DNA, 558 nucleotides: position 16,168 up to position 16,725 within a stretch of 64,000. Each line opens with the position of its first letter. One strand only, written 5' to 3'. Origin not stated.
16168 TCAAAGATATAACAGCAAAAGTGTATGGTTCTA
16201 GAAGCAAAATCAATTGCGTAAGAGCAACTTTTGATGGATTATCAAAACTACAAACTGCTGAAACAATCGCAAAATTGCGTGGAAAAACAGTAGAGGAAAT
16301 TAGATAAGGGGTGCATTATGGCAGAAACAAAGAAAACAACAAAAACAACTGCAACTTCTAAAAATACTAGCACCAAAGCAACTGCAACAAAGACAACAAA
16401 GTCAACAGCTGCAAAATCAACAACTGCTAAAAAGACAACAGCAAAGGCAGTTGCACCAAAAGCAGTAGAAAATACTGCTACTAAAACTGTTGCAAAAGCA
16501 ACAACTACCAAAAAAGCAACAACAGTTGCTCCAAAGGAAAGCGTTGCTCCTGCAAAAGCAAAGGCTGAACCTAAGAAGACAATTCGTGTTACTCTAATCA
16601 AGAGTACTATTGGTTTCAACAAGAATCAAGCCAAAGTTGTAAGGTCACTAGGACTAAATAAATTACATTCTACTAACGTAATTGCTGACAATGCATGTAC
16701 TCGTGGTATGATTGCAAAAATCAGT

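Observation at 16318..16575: uL30 is fused to an approximately 86-aa K/T/A-rich N-terminal extension longer than the protein itself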

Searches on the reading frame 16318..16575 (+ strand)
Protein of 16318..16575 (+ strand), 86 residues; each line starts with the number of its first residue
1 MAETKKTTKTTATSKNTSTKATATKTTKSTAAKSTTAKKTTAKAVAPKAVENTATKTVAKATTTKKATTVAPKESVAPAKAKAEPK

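Call 3: search_protein_families(library=pfam, proteins=[window:16318-16575:+], max_evalue=0.01)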
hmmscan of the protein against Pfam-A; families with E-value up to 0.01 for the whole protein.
window:16318-16575:+ (86 aa): 0 families

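Call 48: find_homologous_proteins(query=window:16318-16572:+, max_evalue=0.001)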
Query window:16318-16572:+ (85 aa): 1 proteins with E <= 0.001 among 346 candidates.
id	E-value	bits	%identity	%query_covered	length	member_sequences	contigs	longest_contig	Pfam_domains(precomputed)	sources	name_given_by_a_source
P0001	1.0e-27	113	98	100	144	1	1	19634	PF00327.26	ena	-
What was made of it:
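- The extension alone finds no homologue outside its own species (call 48).
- Tried and rejected: A search with residues 1-85 alone returned only the near-identical P0001 (call 48).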
